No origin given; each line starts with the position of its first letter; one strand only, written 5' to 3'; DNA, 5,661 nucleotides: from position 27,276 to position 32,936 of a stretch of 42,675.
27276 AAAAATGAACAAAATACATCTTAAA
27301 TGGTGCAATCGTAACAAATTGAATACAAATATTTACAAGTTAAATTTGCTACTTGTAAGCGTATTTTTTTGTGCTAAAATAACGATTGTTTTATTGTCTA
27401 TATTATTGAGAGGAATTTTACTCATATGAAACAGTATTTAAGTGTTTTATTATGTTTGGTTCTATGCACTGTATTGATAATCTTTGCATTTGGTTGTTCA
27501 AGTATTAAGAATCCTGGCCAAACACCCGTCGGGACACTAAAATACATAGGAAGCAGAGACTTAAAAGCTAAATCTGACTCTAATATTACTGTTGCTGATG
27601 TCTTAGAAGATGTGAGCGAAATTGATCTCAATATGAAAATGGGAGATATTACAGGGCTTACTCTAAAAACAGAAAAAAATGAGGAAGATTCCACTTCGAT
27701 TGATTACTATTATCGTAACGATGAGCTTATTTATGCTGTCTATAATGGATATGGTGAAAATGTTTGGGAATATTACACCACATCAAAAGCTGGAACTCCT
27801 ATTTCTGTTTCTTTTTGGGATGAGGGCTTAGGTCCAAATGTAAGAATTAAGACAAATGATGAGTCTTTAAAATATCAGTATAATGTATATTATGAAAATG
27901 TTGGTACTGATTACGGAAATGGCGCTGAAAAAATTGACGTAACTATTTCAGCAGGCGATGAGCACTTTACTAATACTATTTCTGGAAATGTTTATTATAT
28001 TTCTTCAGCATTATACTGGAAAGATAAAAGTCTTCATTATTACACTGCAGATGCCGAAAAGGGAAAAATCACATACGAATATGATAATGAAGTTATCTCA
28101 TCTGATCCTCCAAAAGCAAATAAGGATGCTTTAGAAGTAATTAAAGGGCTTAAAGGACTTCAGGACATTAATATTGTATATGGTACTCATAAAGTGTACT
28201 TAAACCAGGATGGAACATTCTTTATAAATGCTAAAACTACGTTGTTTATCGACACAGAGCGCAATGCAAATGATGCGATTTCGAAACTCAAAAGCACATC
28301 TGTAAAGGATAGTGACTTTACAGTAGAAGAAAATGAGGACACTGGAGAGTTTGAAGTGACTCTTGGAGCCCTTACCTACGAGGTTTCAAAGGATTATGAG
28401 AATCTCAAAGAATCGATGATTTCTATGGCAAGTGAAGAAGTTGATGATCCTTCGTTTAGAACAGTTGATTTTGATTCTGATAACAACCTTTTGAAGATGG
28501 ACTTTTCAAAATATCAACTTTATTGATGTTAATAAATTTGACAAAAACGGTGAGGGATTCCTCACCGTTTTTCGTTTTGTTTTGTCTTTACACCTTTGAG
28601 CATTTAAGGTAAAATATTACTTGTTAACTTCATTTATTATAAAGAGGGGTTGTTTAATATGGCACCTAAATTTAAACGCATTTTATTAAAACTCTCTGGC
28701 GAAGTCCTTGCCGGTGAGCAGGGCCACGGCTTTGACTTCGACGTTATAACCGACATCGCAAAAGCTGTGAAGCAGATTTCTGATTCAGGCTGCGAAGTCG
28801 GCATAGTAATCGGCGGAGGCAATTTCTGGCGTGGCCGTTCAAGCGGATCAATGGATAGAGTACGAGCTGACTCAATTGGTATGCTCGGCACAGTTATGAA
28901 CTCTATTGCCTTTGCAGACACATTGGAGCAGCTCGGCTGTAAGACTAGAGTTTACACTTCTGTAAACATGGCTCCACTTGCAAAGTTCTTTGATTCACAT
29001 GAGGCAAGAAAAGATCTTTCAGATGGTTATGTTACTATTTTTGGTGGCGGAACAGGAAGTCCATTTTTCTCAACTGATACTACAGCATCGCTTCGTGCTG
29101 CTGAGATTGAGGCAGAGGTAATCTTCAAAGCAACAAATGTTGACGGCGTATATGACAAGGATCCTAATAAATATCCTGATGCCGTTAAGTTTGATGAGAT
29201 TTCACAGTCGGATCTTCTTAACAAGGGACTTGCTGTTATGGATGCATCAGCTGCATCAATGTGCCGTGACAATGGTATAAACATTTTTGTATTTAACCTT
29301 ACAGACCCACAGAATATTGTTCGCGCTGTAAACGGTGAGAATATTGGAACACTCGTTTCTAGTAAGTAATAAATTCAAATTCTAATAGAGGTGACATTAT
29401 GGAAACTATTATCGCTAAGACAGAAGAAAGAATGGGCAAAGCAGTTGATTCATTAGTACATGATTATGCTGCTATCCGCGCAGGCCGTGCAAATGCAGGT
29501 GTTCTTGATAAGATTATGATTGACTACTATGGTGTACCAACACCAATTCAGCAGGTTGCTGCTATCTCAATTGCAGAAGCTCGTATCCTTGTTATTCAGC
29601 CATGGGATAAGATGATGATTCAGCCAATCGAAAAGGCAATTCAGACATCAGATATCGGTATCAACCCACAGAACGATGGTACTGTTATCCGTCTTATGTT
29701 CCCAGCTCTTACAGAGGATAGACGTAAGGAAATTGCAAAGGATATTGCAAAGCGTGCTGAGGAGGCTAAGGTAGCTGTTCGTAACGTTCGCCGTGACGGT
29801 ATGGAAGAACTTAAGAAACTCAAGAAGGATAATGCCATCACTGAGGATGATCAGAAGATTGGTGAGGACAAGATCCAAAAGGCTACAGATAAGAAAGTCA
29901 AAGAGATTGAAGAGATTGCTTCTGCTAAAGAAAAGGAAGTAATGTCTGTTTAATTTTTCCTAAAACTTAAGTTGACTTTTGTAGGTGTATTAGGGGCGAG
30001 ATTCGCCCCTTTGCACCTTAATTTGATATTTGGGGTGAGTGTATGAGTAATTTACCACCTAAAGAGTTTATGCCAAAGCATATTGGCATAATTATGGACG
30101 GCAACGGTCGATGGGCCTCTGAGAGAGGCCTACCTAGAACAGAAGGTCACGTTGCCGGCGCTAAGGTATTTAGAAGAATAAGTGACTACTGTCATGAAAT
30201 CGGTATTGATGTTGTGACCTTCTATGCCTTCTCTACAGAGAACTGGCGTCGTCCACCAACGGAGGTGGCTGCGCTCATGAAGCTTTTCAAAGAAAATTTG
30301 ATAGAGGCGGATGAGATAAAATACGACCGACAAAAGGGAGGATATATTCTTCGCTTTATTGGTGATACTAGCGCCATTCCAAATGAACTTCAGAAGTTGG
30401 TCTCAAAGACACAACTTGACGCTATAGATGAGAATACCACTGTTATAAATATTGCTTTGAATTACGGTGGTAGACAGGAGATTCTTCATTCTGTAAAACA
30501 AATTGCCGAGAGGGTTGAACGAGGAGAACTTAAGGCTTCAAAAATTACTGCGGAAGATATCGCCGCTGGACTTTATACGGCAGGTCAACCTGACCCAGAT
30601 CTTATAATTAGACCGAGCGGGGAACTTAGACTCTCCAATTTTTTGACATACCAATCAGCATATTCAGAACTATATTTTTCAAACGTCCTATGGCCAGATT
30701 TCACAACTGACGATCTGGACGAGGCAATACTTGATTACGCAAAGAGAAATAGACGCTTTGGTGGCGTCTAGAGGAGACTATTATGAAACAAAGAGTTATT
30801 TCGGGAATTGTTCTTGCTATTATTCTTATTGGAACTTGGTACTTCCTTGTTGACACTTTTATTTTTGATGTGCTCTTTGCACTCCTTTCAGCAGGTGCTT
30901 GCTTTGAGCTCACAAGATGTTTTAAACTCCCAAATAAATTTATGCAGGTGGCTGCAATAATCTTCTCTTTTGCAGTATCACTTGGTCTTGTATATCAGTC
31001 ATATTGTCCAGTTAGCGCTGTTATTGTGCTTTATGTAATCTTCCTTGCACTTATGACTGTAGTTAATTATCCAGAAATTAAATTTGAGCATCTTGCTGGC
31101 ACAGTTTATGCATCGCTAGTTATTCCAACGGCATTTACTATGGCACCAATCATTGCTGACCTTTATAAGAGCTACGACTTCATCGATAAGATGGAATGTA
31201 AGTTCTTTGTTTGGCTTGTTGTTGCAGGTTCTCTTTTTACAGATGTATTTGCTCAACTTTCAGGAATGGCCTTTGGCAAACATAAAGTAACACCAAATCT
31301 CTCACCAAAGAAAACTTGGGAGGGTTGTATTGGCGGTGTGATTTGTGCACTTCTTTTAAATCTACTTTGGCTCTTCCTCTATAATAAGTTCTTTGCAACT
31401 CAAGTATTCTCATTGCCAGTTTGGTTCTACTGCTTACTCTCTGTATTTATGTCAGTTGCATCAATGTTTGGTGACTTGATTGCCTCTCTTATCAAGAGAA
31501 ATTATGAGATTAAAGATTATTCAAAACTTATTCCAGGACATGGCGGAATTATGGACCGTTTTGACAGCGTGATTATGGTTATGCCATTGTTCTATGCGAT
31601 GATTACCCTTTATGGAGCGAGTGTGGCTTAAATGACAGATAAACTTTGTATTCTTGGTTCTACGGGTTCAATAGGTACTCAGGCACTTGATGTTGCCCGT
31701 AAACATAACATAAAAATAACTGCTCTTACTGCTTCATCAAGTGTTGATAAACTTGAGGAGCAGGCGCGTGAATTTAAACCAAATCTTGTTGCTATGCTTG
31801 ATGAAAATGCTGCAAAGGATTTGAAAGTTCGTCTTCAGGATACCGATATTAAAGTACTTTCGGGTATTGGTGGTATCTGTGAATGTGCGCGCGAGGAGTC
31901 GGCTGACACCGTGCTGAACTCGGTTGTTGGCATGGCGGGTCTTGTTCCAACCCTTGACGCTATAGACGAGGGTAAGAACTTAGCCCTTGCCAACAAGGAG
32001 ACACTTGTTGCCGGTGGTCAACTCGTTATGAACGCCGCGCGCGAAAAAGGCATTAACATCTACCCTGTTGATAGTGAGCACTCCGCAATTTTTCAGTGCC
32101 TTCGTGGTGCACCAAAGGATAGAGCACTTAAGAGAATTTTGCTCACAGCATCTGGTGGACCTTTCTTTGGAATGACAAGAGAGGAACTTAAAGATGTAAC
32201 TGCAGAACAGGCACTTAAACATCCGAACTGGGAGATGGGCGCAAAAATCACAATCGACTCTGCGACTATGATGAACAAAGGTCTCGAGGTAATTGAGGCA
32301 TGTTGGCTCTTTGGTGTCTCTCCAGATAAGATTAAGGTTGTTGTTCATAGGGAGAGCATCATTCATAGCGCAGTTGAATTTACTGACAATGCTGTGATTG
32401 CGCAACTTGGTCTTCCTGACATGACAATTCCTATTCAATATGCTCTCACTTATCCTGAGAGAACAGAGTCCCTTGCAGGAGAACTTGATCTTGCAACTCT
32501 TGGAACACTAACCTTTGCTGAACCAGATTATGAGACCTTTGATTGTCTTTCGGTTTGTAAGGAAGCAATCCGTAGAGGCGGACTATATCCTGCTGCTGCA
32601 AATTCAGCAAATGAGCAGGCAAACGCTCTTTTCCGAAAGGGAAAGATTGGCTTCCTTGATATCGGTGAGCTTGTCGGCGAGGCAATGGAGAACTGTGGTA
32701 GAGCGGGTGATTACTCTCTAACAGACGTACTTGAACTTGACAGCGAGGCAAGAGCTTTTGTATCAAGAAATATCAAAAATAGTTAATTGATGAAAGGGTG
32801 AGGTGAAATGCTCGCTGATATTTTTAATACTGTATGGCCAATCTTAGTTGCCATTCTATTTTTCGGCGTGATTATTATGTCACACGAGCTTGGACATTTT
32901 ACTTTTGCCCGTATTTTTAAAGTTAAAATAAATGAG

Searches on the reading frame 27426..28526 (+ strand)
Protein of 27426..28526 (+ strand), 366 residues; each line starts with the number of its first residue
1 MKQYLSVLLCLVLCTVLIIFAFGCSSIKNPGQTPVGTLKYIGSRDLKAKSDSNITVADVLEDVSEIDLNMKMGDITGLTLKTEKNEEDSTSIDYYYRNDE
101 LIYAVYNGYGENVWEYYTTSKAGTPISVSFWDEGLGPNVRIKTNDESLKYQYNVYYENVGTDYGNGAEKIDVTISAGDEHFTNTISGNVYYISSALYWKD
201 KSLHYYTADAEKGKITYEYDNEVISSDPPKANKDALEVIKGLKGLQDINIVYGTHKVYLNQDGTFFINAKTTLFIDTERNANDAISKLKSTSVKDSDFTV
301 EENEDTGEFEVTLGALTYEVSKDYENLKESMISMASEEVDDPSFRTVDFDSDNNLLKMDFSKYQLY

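Call 46: search_protein_families(library=ncbifam, proteins=[window:27426-28526:+], max_evalue=1e-10)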
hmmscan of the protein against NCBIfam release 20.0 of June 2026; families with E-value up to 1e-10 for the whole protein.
window:27426-28526:+ (366 aa): 0 families

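Call 67: search_protein_families(library=pfam, proteins=[window:27426-28526:+], max_evalue=0.01)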
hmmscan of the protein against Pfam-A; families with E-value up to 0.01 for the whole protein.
window:27426-28526:+ (366 aa): 1 family
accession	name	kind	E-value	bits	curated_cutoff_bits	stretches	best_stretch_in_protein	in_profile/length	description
PF00316.25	FBPase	-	0.0094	16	34.8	0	53-123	104-173/191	Fructose-1-6-bisphosphatase, N-terminal domain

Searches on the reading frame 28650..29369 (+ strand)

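Call 46: search_protein_families(library=ncbifam, proteins=[window:28650-29369:+], max_evalue=1e-10)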
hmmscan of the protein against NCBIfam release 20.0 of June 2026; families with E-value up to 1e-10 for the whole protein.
window:28650-29369:+ (239 aa): 3 families
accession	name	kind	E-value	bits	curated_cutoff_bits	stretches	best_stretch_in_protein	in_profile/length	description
TIGR02075.1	pyrH_bact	equivalog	9.7e-85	283.9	243.9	1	9-237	2-233/233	UMP kinase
TIGR02076.1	pyrH_arch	equivalog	9.1e-33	113.7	158.05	1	11-236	1-221/222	UMP kinase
TIGR01027.1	proB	equivalog_domain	2.6e-12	46.6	186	0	143-237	146-252/363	glutamate 5-kinase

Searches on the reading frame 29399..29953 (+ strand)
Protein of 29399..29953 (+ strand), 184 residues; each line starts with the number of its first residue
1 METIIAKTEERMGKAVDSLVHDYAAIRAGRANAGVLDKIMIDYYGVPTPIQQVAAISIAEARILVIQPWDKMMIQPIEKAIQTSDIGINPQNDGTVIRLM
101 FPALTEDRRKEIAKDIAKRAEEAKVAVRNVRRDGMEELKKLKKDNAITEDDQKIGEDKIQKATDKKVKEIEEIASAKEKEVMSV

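Call 27: search_protein_families(library=ncbifam, proteins=[window:29399-29953:+], max_evalue=0.00001)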
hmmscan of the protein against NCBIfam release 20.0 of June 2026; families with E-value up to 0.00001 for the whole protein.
window:29399-29953:+ (184 aa): 1 family
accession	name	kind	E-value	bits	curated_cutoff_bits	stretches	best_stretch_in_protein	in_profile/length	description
TIGR00496.1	frr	equivalog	5.5e-65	218.3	149.1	1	9-184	1-176/176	ribosome recycling factor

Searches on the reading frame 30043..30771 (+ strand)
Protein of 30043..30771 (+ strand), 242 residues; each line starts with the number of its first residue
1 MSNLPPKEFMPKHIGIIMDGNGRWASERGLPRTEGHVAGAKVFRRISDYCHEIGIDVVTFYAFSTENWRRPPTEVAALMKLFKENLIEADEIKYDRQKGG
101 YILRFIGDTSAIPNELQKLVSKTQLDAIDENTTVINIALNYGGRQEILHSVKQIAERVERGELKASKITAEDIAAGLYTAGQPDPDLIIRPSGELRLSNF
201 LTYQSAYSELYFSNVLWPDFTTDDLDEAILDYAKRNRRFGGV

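Call 27: search_protein_families(library=ncbifam, proteins=[window:30043-30771:+], max_evalue=0.00001)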
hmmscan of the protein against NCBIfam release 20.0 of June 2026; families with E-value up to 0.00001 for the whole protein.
window:30043-30771:+ (242 aa): 16 families
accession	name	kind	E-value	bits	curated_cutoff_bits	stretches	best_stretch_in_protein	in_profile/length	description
NF011405.0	PRK14830.1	equivalog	5.6e-85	284.9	304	1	8-242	20-251/251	undecaprenyl pyrophosphate synthase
NF011406.0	PRK14831.1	subfamily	6.9e-84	281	375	1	8-242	21-252/256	undecaprenyl pyrophosphate synthase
TIGR00055.1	uppS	equivalog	6.4e-79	264.5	109.55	1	10-240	1-228/228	polyprenyl diphosphate synthase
NF011408.0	PRK14834.1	equivalog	8.3e-78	261.3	348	1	7-242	14-246/252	isoprenyl transferase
NF011411.0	PRK14838.1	equivalog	6.3e-72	241.8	417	1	9-240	11-237/244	isoprenyl transferase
NF011407.0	PRK14833.1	equivalog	1.9e-69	233.9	325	1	10-242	4-232/233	di-trans,poly-cis-decaprenylcistransferase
NF011404.0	PRK14829.1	equivalog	8.3e-68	228.5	372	1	6-242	26-259/260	isoprenyl transferase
NF007596.1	PRK10240.1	equivalog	9.9e-65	218.3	418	1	10-241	15-243/251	(2E,6E)-farnesyl-diphosphate-specific ditrans,polycis-undecaprenyl-diphosphate synthase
NF011414.0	PRK14841.1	equivalog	4.2e-64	216.4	401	1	10-242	3-230/233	isoprenyl transferase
NF011412.0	PRK14839.1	equivalog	6.8e-62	209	334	1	12-242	11-229/240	di-trans,poly-cis-decaprenylcistransferase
NF011409.0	PRK14835.1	equivalog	8.6e-61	205.7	425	1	9-240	44-278/279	isoprenyl transferase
NF011403.0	PRK14828.1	equivalog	8.7e-59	199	348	1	10-240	28-257/258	isoprenyl transferase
NF011413.0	PRK14840.1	equivalog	2.7e-57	194.3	410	1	3-240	11-249/250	isoprenyl transferase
NF011402.0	PRK14827.1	equivalog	1e-55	189.2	535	1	8-240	65-294/296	decaprenyl diphosphate synthase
NF011415.0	PRK14842.1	equivalog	2.6e-55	187.5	360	1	10-242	8-238/241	isoprenyl transferase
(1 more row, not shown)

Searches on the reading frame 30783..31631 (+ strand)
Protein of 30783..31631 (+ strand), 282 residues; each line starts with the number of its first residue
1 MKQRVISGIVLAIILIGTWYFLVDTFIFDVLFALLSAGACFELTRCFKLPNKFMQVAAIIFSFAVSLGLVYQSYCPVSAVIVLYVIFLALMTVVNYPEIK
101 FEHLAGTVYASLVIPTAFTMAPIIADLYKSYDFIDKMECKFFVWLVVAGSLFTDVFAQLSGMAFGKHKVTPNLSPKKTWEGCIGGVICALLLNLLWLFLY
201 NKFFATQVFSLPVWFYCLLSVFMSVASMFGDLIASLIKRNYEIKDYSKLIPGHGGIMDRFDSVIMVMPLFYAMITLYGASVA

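Call 27: search_protein_families(library=ncbifam, proteins=[window:30783-31631:+], max_evalue=0.00001)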
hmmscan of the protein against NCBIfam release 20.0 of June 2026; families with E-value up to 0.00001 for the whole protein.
window:30783-31631:+ (282 aa): 2 families
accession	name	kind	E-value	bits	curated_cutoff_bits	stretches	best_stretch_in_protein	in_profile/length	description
NF008635.0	PRK11624.1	equivalog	1.9e-27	96.4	385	1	1-276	2-280/285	phosphatidate cytidylyltransferase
NF003114.0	PRK04032.1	equivalog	4.5e-09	36.4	148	1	176-273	49-135/172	CDP-2,3-bis-(O-geranylgeranyl)-sn-glycerol synthase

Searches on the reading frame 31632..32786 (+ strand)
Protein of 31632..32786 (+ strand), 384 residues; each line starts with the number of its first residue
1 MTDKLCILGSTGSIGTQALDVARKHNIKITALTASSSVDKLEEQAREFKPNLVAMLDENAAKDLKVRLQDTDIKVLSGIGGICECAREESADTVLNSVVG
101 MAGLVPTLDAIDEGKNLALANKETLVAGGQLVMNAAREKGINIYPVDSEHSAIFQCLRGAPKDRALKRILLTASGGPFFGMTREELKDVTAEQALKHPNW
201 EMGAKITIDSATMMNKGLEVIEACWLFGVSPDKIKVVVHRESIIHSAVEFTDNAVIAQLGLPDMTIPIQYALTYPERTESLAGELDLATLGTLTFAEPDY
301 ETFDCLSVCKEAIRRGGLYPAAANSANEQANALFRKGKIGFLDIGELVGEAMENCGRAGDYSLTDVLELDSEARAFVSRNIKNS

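Call 27: search_protein_families(library=ncbifam, proteins=[window:31632-32786:+], max_evalue=0.00001)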
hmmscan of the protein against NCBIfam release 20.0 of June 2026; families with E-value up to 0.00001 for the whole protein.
window:31632-32786:+ (384 aa): 3 families
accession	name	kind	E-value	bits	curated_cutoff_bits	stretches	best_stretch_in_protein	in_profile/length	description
NF009114.0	PRK12464.1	equivalog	4.1e-144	480.3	461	1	1-381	1-382/389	1-deoxy-D-xylulose-5-phosphate reductoisomerase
TIGR00243.1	Dxr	equivalog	9.8e-142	472.4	315.7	1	4-381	3-384/389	1-deoxy-D-xylulose-5-phosphate reductoisomerase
NF003938.0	PRK05447.1-1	equivalog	1.3e-124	416.3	515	1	4-382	3-394/398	1-deoxy-D-xylulose-5-phosphate reductoisomerase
